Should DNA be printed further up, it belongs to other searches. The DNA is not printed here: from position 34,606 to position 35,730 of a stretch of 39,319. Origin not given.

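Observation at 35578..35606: Perfect sigma-54 promoter whose predicted +1 is the ATG of an RpoS-like sigma factor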

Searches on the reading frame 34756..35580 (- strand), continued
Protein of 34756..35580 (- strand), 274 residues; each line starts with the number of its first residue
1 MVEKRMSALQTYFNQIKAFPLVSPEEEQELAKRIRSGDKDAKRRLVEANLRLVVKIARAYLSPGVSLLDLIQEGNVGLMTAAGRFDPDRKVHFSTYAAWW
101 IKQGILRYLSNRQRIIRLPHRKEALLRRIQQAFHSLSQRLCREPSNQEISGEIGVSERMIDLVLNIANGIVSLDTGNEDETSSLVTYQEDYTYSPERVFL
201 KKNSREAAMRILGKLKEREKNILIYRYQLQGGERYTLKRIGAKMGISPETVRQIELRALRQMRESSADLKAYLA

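Call 55: search_solved_structures(query=window:34756-35580:-, max_evalue=1e-10)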
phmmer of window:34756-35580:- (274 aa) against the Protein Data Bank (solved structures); distinct sequences matched with E-value up to 1e-10: 69 (the best 60 are shown).
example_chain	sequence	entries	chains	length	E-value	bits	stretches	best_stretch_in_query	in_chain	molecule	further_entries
7l7b_F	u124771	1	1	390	9.5e-53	182.3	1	9-269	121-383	RNA polymerase sigma factor SigA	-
7f0r_F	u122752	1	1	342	4.2e-52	180.2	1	5-264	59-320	RNA polymerase sigma factor RpoS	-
7vf9_F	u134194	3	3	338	4.3e-52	180.1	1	5-264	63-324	RNA polymerase sigma factor RpoS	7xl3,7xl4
8x6f_E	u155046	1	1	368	4.5e-51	176.8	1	9-267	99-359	RNA polymerase sigma factor SigA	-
7ckq_F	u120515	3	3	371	6.9e-50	172.9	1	9-267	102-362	RNA polymerase sigma factor SigA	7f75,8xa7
6omf_F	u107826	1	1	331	1.4e-48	168.6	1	4-264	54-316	RNA polymerase sigma factor RpoS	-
6kj6_F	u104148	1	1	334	1.5e-48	168.6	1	4-264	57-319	RNA polymerase sigma factor RpoS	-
5ipl_F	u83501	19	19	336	1.5e-48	168.6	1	4-264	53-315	RNA polymerase sigma factor RpoS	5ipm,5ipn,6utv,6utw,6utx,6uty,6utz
6uu8_FFF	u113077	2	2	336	1.4e-47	165.4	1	4-264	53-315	RNA polymerase sigma factor RpoS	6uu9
1l9u_H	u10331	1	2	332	2.2e-44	154.9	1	33-264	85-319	SIGMA FACTOR SIGA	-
1iw7_F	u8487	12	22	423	2.2e-44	154.9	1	24-264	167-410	RNA polymerase sigma-70 subunit | principal sigma factor | DNA-directed RNA polymerase sigma chain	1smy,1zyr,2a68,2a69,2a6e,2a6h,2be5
3dxj_F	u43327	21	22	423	2.2e-44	154.9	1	24-264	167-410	RNA polymerase pricipal sigma factor (RpoD); CHAIN F, P | RNA polymerase sigma factor | RNA polymerase sigma factor SigA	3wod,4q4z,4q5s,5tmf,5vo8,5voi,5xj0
7ye1_F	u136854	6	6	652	2.8e-44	154.5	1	29-268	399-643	RNA polymerase sigma factor RpoD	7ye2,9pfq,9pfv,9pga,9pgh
5x21_F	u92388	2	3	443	2.9e-44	154.5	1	24-264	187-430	RNA polymerase sigma factor SigA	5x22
4g7h_F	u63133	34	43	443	2.9e-44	154.5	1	24-264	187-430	RNA polymerase sigma factor | DNA directed RNA polymerase sigma factor A | RNA polymerase sigma factor SigA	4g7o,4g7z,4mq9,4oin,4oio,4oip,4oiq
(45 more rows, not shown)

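Call 57: find_encoding_contigs(protein=P0010, flank=2500, max_places=2)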
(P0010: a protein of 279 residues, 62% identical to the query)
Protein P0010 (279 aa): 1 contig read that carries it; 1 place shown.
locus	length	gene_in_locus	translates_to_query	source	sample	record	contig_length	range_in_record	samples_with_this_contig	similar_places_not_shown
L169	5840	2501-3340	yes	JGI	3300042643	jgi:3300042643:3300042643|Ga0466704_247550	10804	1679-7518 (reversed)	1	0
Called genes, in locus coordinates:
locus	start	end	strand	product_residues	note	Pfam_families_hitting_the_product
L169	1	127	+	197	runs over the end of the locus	PF02577:BFN_dom, PF02151:UVR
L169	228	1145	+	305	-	PF23473:LysM3_LYK4_5 (faint), PF01476:LysM, PF01551:Peptidase_M23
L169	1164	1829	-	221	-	PF01300:Sua5_yciO_yrdC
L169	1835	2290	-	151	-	-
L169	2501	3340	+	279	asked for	PF00140:Sigma70_r1_2, PF04542:Sigma70_r2, PF04539:Sigma70_r3, PF08281:Sigma70_r4_2 (faint), PF04545:Sigma70_r4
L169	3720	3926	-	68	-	-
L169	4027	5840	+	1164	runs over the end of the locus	?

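Call 58: find_encoding_contigs(protein=P0009, flank=2500, max_places=2)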
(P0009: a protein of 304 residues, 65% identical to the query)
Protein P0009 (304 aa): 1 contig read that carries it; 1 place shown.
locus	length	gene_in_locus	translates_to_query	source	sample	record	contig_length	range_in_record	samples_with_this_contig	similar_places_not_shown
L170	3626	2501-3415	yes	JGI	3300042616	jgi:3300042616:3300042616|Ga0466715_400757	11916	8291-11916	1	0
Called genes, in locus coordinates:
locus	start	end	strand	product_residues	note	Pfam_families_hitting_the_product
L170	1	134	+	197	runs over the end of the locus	PF02577:BFN_dom, PF02151:UVR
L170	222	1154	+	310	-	PF01476:LysM, PF23473:LysM3_LYK4_5 (faint), PF01551:Peptidase_M23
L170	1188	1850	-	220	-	PF01300:Sua5_yciO_yrdC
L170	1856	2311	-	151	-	-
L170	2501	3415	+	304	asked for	PF00140:Sigma70_r1_2, PF08281:Sigma70_r4_2 (faint), PF04542:Sigma70_r2, PF04539:Sigma70_r3, PF04545:Sigma70_r4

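Call 59: find_encoding_contigs(protein=P0045, flank=2500, max_places=2)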
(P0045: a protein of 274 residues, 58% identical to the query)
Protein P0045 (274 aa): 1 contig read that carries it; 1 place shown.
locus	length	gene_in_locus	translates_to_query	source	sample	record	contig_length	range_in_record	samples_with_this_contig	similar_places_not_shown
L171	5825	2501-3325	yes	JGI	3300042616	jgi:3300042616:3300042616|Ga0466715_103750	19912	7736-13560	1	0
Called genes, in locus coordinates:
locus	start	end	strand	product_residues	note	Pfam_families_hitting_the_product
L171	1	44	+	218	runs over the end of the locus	PF02577:BFN_dom, PF02151:UVR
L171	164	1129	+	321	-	PF01476:LysM, PF23473:LysM3_LYK4_5 (weak), PF01551:Peptidase_M23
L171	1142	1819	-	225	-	PF01300:Sua5_yciO_yrdC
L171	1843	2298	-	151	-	-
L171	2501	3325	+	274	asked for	PF00140:Sigma70_r1_2, PF04542:Sigma70_r2, PF04539:Sigma70_r3, PF04545:Sigma70_r4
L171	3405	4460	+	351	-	PF04748:Polysacc_deac_2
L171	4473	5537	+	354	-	PF00814:TsaD, PF22521:HypF_C_2 (weak)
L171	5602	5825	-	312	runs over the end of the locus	PF02195:ParB_N, PF17762:HTH_ParB, PF23552:ParB_C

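Call 75: search_protein_representatives(alignment_id=A1)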
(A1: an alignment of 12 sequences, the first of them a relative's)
Query: 12 sequences, 279 profile positions. Proteins with E-value up to 0.001 (for the whole library): 146490; up to 1e-10: 88078; up to 1e-30: 36050. The best 150 are listed.
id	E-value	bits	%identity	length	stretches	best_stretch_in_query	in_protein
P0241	2.4e-127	440.2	-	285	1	4-278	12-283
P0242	4.0e-110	383.7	-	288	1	7-278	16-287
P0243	4.0e-107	373.9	-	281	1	4-277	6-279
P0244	2.0e-105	368.3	-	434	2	10-268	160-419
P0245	3.9e-101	354.2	-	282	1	4-276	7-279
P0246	6.7e-97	340.3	-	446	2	6-247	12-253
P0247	7.1e-97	340.2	-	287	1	4-277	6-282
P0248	7.5e-97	340.2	-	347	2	42-249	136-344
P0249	1.0e-96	339.7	-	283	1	6-278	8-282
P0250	2.5e-96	338.5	-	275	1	9-275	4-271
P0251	1.1e-95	336.3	-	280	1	11-278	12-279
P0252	2.0e-93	328.9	-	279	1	4-278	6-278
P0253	4.5e-92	324.5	-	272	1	1-270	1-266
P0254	4.5e-92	324.5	-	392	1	6-277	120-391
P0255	1.4e-91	322.9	-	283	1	6-278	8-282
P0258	3.5e-90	318.3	-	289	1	9-277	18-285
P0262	1.0e-88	313.4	-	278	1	1-278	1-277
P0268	2.6e-85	302.3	-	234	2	3-126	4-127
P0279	8.2e-80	284.3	-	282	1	5-269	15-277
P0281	2.4e-79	282.7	-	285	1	3-278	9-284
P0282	1.0e-78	280.6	-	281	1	8-278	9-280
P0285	1.5e-77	276.9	-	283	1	4-277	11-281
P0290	1.7e-76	273.4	-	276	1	7-277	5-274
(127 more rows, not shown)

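Call 77: list_cluster_members(proteins=[P0251, P0281, P0282, P0285, P0290, P0245, P0258, P0268, P0279, P0262])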
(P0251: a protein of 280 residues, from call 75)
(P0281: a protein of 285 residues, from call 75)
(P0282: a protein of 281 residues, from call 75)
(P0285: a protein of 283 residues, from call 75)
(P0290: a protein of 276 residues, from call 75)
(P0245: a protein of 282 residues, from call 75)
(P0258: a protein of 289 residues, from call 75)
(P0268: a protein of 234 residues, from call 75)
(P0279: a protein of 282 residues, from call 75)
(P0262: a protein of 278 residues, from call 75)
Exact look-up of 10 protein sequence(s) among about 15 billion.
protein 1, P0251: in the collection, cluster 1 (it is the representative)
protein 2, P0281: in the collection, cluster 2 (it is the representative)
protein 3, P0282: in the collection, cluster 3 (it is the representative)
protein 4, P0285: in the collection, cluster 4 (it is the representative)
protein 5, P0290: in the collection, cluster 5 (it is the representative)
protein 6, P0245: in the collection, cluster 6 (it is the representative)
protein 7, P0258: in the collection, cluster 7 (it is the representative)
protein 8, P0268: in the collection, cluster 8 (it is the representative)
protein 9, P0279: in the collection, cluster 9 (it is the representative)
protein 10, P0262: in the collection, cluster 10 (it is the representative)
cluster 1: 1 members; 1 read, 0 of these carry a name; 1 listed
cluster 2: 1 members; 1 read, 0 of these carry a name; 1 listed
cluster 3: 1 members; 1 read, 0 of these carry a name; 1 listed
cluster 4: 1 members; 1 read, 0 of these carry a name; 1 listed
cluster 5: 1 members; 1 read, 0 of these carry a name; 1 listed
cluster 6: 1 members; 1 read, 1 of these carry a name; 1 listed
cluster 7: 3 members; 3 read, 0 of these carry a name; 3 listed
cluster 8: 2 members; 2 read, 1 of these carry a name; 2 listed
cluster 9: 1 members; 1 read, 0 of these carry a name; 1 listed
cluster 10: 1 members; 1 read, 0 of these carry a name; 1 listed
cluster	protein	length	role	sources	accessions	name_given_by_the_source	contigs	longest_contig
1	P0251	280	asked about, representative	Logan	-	-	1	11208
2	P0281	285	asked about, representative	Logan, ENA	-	-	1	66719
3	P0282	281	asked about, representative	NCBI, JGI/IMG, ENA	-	-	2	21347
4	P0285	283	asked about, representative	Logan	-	-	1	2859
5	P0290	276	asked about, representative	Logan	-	-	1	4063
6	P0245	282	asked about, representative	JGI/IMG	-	RNA polymerase primary sigma factor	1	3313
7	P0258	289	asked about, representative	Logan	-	-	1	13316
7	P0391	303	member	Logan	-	-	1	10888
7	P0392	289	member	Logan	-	-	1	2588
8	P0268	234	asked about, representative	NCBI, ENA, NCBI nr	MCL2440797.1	MAG: sigma-70 family RNA polymerase sigma factor [Treponema sp.] | sigma-70 family RNA polymerase sigma factor [Treponema sp.]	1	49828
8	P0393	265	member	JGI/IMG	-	-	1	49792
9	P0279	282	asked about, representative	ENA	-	-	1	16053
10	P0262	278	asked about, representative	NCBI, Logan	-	-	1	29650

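Call 82: find_encoding_contigs(protein=P0038, flank=10000, max_places=1)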
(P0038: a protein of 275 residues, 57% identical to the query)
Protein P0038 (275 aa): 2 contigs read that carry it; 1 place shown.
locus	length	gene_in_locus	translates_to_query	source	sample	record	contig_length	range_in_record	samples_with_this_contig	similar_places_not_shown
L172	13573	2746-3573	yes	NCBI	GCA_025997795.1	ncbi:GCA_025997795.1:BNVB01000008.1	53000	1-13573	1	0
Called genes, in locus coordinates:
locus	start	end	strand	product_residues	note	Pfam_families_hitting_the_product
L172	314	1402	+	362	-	PF01232:Mannitol_dh, PF08125:Mannitol_dh_C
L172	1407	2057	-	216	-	PF01300:Sua5_yciO_yrdC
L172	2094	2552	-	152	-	-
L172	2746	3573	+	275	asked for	PF00140:Sigma70_r1_2, PF04542:Sigma70_r2, PF04539:Sigma70_r3, PF04545:Sigma70_r4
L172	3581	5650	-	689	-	-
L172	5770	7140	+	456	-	PF00309:Sigma54_AID, PF04963:Sigma54_CBD, PF04552:Sigma54_DBD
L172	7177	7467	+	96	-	PF02482:Ribosomal_S30AE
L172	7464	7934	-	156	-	PF00359:PTS_EIIA_2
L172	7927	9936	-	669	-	PF07929:PRiA4_ORF3 (weak)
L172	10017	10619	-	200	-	-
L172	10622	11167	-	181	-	PF13306:LRR_5, PF13855:LRR_8 (weak)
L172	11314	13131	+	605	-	-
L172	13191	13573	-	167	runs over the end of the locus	PF00436:SSB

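Call 94: find_homologous_proteins(query=L172:5770-7137:+, max_evalue=1e-30)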
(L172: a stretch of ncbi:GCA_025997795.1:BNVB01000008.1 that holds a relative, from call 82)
Query L172:5770-7137:+ (456 aa): 6044 proteins with E <= 1e-30 among 8000 candidates; the best 120 are listed.
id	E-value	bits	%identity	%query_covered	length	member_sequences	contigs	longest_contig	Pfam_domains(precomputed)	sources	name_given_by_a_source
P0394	0.0e+0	1010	100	100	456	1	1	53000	PF04963.20,PF00309.26,PF04552.20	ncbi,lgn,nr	ncbi:RNA polymerase sigma-54 factor [Spirochaetia bacterium]|nr:RNA polymerase sigma-54 factor [Spir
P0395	2.1e-226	770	76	99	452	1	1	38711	PF04963.20,PF00309.26,PF04552.20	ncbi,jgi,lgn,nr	ncbi:MAG: RNA polymerase factor sigma-54 [Treponema sp.]|jgi:RNA polymerase sigma-54 factor|nr:RNA p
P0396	1.7e-224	764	76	99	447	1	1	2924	PF04963.20,PF00309.26,PF04552.20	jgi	-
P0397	1.0e-223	761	76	99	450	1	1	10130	PF04963.20,PF00309.26,PF04552.20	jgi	jgi:RNA polymerase sigma-54 factor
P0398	5.4e-221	752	84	88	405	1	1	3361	PF04963.20,PF00309.26,PF04552.20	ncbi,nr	ncbi:MAG: RNA polymerase factor sigma-54, partial [Treponema sp.]|nr:RNA polymerase factor sigma-54 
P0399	1.1e-220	751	75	100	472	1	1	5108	PF04963.20,PF00309.26,PF04552.20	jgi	jgi:RNA polymerase sigma-54 factor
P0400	1.0e-219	748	75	98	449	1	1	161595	PF04963.20,PF00309.26,PF04552.20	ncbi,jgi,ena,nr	ncbi:MAG: RNA polymerase factor sigma-54 [Treponema sp.]|nr:RNA polymerase factor sigma-54 [Treponem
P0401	8.8e-219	745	75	99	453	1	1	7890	PF04963.20,PF00309.26,PF04552.20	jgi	jgi:RNA polymerase sigma-54 factor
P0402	2.3e-217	740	75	99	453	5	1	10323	PF04963.20,PF00309.26,PF04552.20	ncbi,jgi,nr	ncbi:MAG: RNA polymerase factor sigma-54 [Spirochaetaceae bacterium]|jgi:RNA polymerase sigma-54 fac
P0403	9.4e-215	732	75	96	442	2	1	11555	PF04963.20,PF00309.26,PF04552.20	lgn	-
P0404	1.0e-213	728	73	99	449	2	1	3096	PF04963.20,PF00309.26,PF04552.20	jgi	-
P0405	2.4e-213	727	72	99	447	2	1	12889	PF04963.20,PF13384.13,PF00309.26,PF04545.23,PF08281.19,PF04552.20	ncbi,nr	ncbi:MAG: RNA polymerase factor sigma-54 [Spirochaetaceae bacterium]|nr:RNA polymerase factor sigma-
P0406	2.7e-213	727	73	99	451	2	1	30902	PF04963.20,PF00309.26,PF04552.20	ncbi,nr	ncbi:MAG: RNA polymerase factor sigma-54 [Spirochaetaceae bacterium]|nr:RNA polymerase factor sigma-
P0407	5.2e-213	726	73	99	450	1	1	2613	PF04963.20,PF00309.26,PF04552.20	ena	-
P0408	3.3e-212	723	75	96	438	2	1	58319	PF04963.20,PF00309.26,PF04552.20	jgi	jgi:RNA polymerase sigma-54 factor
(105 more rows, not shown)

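Call 95: find_encoding_contigs(protein=P0408, flank=6000, max_places=2)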
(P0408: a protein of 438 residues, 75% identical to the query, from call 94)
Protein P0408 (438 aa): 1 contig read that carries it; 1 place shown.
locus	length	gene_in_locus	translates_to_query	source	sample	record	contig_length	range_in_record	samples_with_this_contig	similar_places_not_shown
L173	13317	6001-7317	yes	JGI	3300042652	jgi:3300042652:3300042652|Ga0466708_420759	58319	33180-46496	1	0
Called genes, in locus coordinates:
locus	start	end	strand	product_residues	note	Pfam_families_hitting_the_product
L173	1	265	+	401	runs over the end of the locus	PF00180:Iso_dh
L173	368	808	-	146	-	-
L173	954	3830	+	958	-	PF02463:SMC_N, PF13175:AAA_15, PF13304:AAA_21 (weak), PF13476:AAA_23, PF13555:AAA_29 (weak)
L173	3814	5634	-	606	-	PF13176:TPR_7 (faint), PF13428:TPR_14 (faint), PF14559:TPR_19 (faint), PF08486:SpoIID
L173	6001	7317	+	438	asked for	PF00309:Sigma54_AID, PF04963:Sigma54_CBD, PF04552:Sigma54_DBD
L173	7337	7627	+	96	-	PF02482:Ribosomal_S30AE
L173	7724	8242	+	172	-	PF00881:Nitroreductase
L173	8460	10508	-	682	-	PF27473:CfpA_C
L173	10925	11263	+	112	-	PF12844:HTH_19, PF01381:HTH_3 (faint)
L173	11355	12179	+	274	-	PF06271:RDD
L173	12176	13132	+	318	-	PF28475:DUF8413, PF01944:SpoIIM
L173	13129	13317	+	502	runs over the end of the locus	-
